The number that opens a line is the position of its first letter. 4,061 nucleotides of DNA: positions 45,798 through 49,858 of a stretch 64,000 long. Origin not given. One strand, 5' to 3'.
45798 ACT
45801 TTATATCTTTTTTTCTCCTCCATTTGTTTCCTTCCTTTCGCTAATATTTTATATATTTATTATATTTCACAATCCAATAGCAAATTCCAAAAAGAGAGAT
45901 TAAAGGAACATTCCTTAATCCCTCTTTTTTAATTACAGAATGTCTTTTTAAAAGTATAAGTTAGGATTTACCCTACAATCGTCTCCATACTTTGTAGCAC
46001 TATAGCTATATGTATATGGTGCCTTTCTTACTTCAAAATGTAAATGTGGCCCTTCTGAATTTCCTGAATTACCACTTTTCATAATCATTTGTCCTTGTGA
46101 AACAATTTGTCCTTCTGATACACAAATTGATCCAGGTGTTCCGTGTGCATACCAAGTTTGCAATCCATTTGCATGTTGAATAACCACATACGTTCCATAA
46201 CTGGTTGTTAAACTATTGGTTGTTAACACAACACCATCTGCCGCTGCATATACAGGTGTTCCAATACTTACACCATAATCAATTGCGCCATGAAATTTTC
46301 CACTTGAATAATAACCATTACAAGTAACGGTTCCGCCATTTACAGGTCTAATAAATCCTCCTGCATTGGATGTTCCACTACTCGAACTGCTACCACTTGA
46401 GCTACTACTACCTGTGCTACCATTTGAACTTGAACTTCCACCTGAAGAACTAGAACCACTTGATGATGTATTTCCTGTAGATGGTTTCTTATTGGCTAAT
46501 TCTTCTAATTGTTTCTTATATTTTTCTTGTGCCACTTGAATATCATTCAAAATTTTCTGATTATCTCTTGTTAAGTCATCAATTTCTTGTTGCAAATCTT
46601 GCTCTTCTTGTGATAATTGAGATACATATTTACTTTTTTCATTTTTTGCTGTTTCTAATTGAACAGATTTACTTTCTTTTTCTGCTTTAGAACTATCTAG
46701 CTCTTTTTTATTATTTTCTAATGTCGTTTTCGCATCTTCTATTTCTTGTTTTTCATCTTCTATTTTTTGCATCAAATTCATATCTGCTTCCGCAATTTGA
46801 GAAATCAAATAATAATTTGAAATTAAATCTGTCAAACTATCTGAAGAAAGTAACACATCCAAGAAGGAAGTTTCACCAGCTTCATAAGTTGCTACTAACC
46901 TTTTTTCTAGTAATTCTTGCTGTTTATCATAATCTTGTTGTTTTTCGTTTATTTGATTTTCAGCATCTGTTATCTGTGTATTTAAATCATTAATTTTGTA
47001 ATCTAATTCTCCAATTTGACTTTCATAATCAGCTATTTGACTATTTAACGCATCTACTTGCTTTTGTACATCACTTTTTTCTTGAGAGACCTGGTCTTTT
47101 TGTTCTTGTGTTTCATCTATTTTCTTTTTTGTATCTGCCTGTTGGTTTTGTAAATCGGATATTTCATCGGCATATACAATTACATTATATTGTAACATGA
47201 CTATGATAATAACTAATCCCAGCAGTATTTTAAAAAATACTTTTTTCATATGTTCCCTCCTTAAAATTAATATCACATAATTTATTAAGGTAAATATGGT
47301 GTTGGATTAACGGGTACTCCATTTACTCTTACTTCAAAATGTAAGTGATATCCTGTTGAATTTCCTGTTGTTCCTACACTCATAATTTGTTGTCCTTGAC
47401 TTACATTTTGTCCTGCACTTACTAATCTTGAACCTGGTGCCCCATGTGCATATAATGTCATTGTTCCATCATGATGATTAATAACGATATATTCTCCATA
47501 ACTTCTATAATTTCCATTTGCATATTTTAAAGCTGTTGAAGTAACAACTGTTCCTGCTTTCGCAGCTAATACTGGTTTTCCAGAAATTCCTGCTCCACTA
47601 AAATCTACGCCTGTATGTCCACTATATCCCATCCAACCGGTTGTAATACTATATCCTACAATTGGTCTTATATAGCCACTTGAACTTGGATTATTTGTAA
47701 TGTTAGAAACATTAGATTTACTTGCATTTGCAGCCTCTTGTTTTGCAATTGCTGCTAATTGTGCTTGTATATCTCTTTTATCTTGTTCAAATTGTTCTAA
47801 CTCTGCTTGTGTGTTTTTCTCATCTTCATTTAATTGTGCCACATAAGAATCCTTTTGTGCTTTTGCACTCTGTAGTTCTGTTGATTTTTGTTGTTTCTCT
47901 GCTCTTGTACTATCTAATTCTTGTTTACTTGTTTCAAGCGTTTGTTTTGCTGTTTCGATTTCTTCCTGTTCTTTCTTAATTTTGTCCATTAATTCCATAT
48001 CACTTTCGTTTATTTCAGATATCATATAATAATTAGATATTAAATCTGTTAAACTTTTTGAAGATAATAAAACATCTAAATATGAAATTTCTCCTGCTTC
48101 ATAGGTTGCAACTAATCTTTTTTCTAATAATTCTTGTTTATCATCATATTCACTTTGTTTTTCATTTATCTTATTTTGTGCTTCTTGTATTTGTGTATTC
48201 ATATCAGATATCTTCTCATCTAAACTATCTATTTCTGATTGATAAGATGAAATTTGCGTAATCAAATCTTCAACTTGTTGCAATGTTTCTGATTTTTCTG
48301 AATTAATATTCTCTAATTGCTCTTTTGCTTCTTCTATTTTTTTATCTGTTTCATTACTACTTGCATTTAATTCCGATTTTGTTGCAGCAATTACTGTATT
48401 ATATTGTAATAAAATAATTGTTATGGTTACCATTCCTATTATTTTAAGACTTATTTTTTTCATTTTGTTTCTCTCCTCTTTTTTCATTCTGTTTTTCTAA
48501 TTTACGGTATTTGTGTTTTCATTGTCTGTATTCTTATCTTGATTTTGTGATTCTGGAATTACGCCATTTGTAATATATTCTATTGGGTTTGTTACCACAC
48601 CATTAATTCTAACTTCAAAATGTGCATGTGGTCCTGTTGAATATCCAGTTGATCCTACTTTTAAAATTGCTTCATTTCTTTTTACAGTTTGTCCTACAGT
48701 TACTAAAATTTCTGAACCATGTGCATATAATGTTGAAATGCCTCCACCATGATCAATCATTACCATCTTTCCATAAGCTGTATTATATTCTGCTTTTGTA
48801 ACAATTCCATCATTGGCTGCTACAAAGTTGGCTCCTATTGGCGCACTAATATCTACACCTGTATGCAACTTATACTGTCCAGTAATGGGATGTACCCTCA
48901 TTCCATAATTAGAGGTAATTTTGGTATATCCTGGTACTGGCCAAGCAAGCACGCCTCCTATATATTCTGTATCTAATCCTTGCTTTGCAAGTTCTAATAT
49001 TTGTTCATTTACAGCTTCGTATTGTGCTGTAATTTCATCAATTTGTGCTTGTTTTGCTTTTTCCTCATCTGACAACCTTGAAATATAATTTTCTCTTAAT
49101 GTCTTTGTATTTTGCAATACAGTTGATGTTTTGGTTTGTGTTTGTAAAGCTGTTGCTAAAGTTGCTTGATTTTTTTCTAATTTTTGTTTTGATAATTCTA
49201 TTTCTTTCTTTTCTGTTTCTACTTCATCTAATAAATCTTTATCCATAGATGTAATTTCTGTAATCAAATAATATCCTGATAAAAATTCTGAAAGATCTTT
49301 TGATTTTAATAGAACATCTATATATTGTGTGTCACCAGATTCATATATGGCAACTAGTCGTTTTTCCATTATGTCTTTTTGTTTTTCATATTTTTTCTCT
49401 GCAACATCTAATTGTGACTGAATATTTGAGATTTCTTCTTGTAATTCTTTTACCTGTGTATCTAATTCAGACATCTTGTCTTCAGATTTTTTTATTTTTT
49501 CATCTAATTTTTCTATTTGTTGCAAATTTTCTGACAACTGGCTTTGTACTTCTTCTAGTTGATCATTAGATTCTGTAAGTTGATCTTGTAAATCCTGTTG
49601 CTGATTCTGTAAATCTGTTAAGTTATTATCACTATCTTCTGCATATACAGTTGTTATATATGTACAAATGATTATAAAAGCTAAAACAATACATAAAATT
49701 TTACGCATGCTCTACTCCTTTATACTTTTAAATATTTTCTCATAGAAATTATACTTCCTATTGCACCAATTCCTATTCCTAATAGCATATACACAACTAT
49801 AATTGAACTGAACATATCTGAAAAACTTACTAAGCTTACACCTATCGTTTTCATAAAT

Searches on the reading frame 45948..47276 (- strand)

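Call 65: search_protein_families(library=pfam, proteins=[window:45948-47276:-], max_evalue=0.00001)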
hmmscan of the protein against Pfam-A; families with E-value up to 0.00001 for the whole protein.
window:45948-47276:- (442 aa): 2 families
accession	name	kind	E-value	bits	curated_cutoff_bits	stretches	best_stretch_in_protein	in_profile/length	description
PF01551.29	Peptidase_M23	-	3.9e-27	94.7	28.7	1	328-418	2-89/96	Peptidase family M23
PF24568.1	CC_PcsB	-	1.6e-13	50.7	27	1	109-181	1-74/75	Peptidoglycan hydrolase PcsB, coiled-coil domain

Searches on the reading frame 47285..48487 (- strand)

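Call 65: search_protein_families(library=pfam, proteins=[window:47285-48487:-], max_evalue=0.00001)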
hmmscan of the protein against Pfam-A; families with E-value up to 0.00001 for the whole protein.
window:47285-48487:- (400 aa): 2 families
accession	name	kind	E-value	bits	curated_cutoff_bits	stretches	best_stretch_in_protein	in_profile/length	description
PF01551.29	Peptidase_M23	-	5.2e-26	91.1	28.7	1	290-395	2-96/96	Peptidase family M23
PF24568.1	CC_PcsB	-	3.2e-13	49.8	27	1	107-179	1-74/75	Peptidoglycan hydrolase PcsB, coiled-coil domain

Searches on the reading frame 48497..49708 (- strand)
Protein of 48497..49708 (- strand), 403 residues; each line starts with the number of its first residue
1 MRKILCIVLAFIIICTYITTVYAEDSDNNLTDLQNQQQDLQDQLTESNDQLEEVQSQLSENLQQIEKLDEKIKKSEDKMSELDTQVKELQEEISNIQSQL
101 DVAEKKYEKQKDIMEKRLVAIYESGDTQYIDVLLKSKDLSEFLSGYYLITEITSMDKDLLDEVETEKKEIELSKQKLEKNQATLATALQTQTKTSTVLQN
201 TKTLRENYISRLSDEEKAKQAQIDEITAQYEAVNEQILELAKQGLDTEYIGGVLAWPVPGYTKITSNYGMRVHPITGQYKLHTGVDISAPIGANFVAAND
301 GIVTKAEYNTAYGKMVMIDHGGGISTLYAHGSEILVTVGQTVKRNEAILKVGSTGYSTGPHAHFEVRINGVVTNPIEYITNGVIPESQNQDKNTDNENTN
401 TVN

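Call 65: search_protein_families(library=pfam, proteins=[window:48497-49708:-], max_evalue=0.00001)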
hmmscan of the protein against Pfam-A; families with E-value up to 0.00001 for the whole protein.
window:48497-49708:- (403 aa): 2 families
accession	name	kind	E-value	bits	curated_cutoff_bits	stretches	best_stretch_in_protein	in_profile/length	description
PF01551.29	Peptidase_M23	-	9.3e-30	103.1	28.7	1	281-375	2-96/96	Peptidase family M23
PF24568.1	CC_PcsB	-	5.5e-14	52.2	27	1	102-171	3-73/75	Peptidoglycan hydrolase PcsB, coiled-coil domain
